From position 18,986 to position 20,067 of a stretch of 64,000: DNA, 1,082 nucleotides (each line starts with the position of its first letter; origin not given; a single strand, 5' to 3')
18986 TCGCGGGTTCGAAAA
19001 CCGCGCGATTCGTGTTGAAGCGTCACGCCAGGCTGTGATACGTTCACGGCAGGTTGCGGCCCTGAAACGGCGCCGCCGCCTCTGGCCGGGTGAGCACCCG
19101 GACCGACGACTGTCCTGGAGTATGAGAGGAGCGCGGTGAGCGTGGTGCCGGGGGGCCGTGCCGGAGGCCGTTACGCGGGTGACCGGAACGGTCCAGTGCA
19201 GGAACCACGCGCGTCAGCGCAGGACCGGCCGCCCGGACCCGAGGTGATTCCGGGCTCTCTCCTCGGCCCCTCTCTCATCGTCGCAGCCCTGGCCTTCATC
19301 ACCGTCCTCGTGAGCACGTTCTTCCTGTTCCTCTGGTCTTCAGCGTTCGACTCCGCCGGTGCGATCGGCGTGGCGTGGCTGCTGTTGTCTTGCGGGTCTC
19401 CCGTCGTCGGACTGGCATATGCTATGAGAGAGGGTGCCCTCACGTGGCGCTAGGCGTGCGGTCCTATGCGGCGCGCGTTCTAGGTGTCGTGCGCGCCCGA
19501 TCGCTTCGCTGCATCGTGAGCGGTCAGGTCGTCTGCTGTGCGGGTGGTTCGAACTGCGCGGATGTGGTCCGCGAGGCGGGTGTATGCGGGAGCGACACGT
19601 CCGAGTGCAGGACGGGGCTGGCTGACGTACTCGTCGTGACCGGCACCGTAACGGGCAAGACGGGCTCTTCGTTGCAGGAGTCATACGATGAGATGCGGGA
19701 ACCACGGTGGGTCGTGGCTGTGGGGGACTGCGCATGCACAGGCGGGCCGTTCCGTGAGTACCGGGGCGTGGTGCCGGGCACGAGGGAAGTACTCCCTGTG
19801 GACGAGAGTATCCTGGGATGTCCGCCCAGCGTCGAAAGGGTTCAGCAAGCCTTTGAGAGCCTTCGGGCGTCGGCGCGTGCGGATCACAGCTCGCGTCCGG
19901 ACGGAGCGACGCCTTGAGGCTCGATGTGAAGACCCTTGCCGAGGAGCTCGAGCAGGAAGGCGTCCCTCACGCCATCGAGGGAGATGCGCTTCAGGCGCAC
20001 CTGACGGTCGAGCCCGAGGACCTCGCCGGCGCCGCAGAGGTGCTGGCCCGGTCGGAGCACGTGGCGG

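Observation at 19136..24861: Minimal, highly divergent complex-I-like operon: (small TM)-NuoB-NuoCD-NuoH-NuoJ-NuoK-NuoN only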

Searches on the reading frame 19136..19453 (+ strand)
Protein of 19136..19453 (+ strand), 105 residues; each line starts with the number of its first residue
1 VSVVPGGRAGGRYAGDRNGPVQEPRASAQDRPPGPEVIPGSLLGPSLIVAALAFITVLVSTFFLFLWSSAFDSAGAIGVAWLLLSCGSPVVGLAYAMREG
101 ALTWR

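Call 3: search_protein_families(library=pfam, proteins=[window:19136-19453:+], max_evalue=0.1)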
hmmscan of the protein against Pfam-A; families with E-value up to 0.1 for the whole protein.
window:19136-19453:+ (105 aa): 2 families
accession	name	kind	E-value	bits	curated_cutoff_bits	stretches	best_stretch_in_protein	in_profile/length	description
PF00507.24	Oxidored_q4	-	3.7e-07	30.7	23.3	1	49-104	44-99/99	NADH-ubiquinone/plastoquinone oxidoreductase, chain 3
PF11026.13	DUF2721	-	0.055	13.8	28.3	1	44-104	64-124/129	Protein of unknown function (DUF2721)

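Call 4: search_protein_families(library=ncbifam, proteins=[window:19136-19453:+], max_evalue=0.1)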
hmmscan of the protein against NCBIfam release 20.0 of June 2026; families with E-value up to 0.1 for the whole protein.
window:19136-19453:+ (105 aa): 4 families
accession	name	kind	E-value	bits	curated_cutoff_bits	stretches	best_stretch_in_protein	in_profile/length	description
NF005839.0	PRK07756.1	equivalog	1.4e-05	25.3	163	1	49-104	66-121/122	NADH-quinone oxidoreductase subunit A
NF005922.0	PRK07928.1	equivalog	1.9e-05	25.1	155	1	47-104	61-118/119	NADH-quinone oxidoreductase subunit A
NF006303.0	PRK08489.1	equivalog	2.2e-05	25.1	145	1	48-105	69-126/129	NAD(P)H-quinone oxidoreductase subunit 3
NF005022.0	PRK06432.1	equivalog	0.043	13.8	164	1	49-104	94-149/151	NADH dehydrogenase subunit A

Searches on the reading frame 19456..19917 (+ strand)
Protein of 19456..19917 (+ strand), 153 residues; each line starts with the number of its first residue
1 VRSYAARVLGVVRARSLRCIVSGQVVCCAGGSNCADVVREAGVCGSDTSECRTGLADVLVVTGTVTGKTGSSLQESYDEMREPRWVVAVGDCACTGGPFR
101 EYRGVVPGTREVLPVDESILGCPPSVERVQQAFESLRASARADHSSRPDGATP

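Call 3: search_protein_families(library=pfam, proteins=[window:19456-19917:+], max_evalue=0.1)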
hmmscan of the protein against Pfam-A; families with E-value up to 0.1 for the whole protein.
window:19456-19917:+ (153 aa): 1 family
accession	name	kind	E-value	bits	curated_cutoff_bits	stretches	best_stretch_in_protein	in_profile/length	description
PF01058.29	Oxidored_q6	-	1.4e-18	67.3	27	1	50-134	36-126/128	NADH ubiquinone oxidoreductase, 20 Kd subunit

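Call 4: search_protein_families(library=ncbifam, proteins=[window:19456-19917:+], max_evalue=0.1)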
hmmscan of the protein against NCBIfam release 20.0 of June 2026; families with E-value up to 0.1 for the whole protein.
window:19456-19917:+ (153 aa): 12 families
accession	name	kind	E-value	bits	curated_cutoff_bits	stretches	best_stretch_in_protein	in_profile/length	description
NF005012.1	PRK06411.1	subfamily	2.2e-25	89.1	116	1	10-143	29-161/166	NADH-quinone oxidoreductase subunit NuoB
TIGR01957.1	nuoB_fam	subfamily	6.2e-24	84.6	142.7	1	38-138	40-140/145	NADH-quinone oxidoreductase subunit B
NF011390.0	PRK14815.1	equivalog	3.9e-22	78.4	281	1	9-146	27-163/183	NADH dehydrogenase subunit B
NF011395.0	PRK14820.1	equivalog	1.7e-21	76.7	263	1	7-147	25-164/180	NADH-quinone oxidoreductase subunit B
NF011394.0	PRK14819.1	equivalog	8.9e-20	71.3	312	1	43-139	59-155/264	NADH-quinone oxidoreductase subunit B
NF011391.0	PRK14816.1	equivalog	1.2e-19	70.7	283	1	48-129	85-166/196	NADH-quinone oxidoreductase subunit B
NF009808.0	PRK13292.1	equivalog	1.4e-18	66.2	1156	1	13-142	23-151/791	NADH-quinone oxidoreductase subunit B/C/D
NF011389.0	PRK14814.1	equivalog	2e-17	63.6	285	1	43-138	61-155/186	NADH dehydrogenase subunit B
NF011392.0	PRK14817.1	equivalog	2e-17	63.4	271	1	8-133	29-153/182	NADH-quinone oxidoreductase subunit B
NF011393.0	PRK14818.1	equivalog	1.7e-16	60.2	255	1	8-142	24-157/173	NADH dehydrogenase subunit B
NF011388.0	PRK14813.1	equivalog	1e-13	51.6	294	1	55-129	67-142/189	NADH dehydrogenase subunit B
TIGR03294.1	FrhG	equivalog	1.4e-05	25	245.5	1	56-133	51-137/228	coenzyme F420 hydrogenase subunit gamma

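Call 15: search_solved_structures(query=window:19456-19917:+, show_alignments=3, max_evalue=1e-10)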
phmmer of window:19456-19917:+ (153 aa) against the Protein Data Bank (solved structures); distinct sequences matched with E-value up to 1e-10: 40.
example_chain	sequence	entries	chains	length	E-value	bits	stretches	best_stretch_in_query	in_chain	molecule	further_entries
8b9z_B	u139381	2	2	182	2e-17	66.9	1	55-133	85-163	LD31474p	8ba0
8e9g_B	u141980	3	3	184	2.6e-17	66.5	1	6-134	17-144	NADH-quinone oxidoreductase subunit B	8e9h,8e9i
8esw_S7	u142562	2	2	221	3e-17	66.4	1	55-133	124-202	LD31474p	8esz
7arc_B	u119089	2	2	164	6.8e-17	65.2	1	55-131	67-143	PSST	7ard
7zm7_K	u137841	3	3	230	1.3e-16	64.3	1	56-137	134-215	NADH-ubiquinone oxidoreductase-like protein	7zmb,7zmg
4wz7_K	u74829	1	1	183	2.1e-16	63.6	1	55-136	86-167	Subunit NUKM of protein NADH:Ubiquinone Oxidoreductase (Complex I)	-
9f5x_F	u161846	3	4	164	2.3e-16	63.5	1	55-131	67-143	NADH:ubiquinone oxidoreductase subunit 10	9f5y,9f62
6gcs_K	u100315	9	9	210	2.7e-16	63.3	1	56-136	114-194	PSST SUBUNIT (NUKM) | Subunit NUKM of NADH:Ubiquinone Oxidoreductase (Complex I)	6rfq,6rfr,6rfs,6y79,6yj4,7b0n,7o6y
7ar7_B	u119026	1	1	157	3.1e-16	63.1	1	56-132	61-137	NADH dehydrogenase [ubiquinone] iron-sulfur protein 7, mitochondrial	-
9iho_B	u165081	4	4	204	3.6e-16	62.9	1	56-132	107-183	BA75_00622T0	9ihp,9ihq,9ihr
5xtb_C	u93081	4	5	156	4.3e-16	62.6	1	55-134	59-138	NADH dehydrogenase [ubiquinone] iron-sulfur protein 7, mitochondrial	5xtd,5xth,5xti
7awt_B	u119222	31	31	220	4.3e-16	62.6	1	37-140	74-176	NADH-quinone oxidoreductase subunit B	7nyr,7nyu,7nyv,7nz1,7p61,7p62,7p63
9ti4_E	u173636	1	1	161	4.7e-16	62.5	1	55-134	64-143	NADH dehydrogenase [ubiquinone] iron-sulfur protein 7, mitochondrial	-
7zeb_6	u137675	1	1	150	5.3e-16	62.3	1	55-136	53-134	NADH dehydrogenase [ubiquinone] iron-sulfur protein 7, mitochondrial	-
6g2j_B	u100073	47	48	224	5.4e-16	62.3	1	55-135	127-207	NADH dehydrogenase [ubiquinone] iron-sulfur protein 7, mitochondrial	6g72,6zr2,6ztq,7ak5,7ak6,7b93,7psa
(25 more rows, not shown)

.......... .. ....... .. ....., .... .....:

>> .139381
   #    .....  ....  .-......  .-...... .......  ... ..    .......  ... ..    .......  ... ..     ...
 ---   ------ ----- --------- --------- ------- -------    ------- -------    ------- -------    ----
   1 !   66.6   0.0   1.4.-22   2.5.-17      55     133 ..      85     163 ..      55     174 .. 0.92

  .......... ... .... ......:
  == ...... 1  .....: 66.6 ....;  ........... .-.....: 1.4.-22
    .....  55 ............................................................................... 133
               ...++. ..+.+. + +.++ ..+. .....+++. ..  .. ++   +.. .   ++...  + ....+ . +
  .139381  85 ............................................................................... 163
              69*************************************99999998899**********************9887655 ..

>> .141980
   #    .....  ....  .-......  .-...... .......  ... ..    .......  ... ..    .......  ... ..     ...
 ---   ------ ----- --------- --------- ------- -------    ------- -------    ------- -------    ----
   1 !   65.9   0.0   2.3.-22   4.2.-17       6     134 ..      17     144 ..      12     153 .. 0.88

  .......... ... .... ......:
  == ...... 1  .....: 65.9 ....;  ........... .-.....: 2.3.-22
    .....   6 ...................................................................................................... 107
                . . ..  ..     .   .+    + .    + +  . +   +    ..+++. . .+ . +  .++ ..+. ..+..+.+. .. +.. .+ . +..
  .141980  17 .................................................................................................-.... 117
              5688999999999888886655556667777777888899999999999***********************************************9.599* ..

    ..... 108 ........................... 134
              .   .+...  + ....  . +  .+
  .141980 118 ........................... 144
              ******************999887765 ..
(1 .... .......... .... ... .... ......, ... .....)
